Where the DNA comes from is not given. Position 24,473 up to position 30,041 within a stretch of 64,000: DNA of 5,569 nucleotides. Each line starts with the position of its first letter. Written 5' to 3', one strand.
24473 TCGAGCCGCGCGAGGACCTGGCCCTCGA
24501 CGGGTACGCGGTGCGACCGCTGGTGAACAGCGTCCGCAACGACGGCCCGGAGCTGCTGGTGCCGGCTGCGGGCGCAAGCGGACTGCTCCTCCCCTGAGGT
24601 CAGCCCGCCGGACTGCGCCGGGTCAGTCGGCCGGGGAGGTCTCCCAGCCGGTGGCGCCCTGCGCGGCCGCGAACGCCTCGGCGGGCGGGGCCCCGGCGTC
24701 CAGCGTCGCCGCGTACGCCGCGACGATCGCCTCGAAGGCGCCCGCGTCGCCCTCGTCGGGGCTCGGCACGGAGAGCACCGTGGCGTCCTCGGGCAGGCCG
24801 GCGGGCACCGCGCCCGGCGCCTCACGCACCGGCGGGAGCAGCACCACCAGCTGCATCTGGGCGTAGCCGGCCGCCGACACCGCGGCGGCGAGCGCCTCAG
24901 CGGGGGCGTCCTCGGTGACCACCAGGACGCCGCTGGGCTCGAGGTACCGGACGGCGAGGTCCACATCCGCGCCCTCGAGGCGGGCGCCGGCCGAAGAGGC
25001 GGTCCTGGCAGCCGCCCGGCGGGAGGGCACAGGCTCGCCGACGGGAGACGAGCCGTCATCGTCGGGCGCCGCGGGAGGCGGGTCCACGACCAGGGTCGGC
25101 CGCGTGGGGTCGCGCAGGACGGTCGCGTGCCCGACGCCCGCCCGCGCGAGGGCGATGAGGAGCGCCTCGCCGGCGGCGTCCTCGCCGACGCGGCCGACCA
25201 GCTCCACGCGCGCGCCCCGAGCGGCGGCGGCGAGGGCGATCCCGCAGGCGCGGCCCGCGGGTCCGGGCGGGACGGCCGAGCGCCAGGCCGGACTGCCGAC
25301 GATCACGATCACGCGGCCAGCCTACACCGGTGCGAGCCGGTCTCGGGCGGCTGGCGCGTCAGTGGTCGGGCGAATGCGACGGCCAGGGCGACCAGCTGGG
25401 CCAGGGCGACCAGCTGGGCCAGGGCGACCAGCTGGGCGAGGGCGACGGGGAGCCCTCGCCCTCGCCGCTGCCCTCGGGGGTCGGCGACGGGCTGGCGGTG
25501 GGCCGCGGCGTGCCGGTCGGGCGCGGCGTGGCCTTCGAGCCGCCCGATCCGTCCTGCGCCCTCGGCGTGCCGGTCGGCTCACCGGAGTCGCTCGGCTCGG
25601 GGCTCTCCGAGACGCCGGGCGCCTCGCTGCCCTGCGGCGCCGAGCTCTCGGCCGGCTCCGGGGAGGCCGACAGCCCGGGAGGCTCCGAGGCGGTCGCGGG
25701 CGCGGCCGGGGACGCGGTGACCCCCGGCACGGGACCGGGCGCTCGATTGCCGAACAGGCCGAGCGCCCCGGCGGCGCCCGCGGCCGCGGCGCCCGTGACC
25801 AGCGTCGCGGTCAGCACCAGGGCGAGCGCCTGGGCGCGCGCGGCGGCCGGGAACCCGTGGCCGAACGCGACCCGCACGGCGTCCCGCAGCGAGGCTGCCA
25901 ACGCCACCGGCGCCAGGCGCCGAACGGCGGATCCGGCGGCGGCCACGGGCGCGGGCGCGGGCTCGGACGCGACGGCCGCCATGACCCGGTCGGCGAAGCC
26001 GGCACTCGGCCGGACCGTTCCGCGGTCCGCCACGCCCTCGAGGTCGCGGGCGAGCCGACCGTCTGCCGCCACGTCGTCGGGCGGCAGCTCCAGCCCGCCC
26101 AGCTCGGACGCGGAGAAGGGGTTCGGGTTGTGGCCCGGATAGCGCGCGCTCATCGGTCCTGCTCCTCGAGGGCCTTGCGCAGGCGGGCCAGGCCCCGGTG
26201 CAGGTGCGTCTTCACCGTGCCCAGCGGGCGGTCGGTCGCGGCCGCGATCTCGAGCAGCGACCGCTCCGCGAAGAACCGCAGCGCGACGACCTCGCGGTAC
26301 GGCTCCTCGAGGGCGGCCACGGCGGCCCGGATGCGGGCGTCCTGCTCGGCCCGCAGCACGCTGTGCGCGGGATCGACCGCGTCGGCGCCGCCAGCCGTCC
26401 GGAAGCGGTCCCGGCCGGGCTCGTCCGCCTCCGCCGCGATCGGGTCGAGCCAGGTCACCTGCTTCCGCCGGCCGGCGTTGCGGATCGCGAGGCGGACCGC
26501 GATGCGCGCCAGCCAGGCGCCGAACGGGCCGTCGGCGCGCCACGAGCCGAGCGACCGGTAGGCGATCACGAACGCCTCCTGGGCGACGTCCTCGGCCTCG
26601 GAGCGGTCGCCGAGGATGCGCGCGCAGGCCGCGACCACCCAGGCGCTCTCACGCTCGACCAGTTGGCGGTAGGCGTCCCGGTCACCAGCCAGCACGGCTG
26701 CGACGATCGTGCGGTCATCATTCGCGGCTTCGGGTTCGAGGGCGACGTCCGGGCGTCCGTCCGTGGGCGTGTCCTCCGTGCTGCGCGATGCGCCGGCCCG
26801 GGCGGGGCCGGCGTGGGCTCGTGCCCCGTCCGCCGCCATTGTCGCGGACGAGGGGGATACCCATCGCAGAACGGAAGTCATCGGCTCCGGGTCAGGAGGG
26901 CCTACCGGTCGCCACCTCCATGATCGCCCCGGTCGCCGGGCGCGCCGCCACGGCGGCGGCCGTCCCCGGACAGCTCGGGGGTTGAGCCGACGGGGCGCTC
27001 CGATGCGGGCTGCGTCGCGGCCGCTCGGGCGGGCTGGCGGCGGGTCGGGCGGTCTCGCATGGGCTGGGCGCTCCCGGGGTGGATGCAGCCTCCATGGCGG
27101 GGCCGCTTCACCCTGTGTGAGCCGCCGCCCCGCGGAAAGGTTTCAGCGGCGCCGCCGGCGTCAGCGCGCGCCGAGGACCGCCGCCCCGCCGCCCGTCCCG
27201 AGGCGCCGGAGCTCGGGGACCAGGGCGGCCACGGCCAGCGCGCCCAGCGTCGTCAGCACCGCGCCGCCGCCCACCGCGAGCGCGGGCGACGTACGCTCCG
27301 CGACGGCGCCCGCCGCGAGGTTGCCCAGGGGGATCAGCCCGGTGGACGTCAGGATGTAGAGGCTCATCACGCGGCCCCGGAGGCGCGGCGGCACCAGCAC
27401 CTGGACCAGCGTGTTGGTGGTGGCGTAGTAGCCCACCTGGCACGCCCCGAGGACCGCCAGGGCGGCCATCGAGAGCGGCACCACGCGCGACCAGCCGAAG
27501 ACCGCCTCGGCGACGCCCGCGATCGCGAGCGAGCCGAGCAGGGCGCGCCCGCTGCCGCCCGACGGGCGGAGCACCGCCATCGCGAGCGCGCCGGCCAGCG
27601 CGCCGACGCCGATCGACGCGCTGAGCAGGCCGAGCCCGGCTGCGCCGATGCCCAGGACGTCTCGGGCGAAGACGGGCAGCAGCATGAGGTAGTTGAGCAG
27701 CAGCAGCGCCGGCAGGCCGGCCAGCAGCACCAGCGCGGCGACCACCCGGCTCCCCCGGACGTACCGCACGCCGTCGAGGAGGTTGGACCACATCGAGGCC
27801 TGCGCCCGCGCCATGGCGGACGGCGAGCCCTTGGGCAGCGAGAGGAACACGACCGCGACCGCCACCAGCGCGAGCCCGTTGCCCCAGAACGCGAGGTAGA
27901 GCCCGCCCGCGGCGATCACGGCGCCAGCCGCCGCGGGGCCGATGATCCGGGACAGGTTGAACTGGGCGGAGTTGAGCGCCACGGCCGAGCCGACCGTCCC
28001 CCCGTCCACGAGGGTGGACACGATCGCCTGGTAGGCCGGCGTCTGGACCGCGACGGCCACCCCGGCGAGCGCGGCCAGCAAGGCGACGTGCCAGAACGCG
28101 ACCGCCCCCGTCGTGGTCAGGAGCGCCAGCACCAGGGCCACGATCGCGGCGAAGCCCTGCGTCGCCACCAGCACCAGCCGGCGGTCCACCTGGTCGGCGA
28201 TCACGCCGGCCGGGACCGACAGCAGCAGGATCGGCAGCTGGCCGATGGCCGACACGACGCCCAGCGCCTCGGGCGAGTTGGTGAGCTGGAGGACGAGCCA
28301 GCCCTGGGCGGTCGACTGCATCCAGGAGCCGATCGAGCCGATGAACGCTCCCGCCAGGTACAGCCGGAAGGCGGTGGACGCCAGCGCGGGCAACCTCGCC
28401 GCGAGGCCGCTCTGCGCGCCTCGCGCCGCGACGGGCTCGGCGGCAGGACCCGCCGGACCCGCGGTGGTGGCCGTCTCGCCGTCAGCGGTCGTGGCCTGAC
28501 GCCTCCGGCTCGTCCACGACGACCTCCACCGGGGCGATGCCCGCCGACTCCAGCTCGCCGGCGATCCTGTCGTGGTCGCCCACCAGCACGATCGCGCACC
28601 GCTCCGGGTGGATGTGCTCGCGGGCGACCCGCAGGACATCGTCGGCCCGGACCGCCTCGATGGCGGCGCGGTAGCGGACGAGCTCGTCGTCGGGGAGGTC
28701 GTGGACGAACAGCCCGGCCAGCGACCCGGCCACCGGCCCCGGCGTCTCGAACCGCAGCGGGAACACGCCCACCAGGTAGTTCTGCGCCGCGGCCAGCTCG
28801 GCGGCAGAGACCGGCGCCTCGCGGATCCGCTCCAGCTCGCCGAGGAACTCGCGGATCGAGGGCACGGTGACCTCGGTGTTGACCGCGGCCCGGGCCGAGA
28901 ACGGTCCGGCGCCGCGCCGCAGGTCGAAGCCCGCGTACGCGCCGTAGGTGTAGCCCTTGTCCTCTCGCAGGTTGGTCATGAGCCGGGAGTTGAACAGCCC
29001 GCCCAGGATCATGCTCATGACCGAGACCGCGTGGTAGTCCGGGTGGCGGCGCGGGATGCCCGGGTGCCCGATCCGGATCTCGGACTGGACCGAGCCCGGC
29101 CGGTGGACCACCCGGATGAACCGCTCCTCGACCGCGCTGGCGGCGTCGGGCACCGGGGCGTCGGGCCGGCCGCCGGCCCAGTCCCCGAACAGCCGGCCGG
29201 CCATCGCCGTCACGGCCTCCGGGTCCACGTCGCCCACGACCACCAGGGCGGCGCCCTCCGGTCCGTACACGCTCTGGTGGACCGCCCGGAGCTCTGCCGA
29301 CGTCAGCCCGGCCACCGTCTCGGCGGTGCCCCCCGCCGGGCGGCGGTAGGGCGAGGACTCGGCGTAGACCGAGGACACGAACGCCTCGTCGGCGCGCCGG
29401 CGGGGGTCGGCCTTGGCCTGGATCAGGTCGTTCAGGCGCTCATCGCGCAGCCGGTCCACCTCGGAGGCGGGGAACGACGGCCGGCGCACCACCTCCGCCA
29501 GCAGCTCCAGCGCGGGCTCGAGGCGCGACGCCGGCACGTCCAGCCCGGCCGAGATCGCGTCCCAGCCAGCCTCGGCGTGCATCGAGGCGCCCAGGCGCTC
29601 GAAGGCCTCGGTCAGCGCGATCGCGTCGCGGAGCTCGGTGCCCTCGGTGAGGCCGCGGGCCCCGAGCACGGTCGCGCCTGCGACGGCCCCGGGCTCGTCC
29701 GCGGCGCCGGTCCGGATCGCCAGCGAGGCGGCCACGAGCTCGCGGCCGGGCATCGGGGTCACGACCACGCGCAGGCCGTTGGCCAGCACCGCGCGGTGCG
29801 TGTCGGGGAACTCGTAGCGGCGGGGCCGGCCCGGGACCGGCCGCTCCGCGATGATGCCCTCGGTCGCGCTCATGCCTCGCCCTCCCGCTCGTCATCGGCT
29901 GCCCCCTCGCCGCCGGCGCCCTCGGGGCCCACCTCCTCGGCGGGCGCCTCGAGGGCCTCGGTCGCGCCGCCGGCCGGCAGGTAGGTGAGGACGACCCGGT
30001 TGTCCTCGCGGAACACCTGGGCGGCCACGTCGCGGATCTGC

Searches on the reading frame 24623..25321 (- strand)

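Call 40: search_protein_families(library=pfam, proteins=[window:24623-25321:-], max_evalue=0.0001)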
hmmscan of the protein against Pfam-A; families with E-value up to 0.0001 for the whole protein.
window:24623-25321:- (232 aa): 1 family
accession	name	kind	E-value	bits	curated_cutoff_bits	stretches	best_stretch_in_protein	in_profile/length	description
PF00294.29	PfkB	-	7.3e-07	29.2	25.8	1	20-77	34-91/302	pfkB family carbohydrate kinase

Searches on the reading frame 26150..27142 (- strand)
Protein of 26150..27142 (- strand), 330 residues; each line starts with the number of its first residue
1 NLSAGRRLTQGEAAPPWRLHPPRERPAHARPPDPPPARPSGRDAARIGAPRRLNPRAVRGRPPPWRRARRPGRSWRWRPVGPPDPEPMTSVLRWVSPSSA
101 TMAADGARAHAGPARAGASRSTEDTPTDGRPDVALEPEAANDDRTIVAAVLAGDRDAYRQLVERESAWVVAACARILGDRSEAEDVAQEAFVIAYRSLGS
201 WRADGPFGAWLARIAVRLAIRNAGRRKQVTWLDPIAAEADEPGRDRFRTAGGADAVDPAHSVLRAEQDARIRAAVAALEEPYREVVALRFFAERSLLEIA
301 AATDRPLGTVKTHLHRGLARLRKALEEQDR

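Call 40: search_protein_families(library=pfam, proteins=[window:26150-27142:-], max_evalue=0.0001)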
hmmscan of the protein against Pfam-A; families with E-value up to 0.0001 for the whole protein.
window:26150-27142:- (330 aa): 3 families
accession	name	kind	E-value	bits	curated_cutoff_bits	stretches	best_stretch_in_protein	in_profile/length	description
PF04542.20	Sigma70_r2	-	8.4e-15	54.8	24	1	161-226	1-68/71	Sigma-70 region 2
PF08281.18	Sigma70_r4_2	-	3e-12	46.4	25.7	1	270-321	3-54/54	Sigma-70, region 4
PF04545.22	Sigma70_r4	-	2.4e-10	40.2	24.1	1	276-323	3-50/50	Sigma-70, region 4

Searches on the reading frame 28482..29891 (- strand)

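Call 40: search_protein_families(library=pfam, proteins=[window:28482-29891:-], max_evalue=0.0001)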
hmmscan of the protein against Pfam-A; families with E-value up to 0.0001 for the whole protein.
window:28482-29891:- (469 aa): 2 families
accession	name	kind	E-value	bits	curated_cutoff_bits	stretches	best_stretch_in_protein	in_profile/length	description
PF05193.26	Peptidase_M16_C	-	1.6e-37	129.6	23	1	196-372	2-180/181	Peptidase M16 inactive domain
PF00675.25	Peptidase_M16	-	7.3e-11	42.6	22.3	1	42-176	2-136/149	Insulinase (Peptidase family M16)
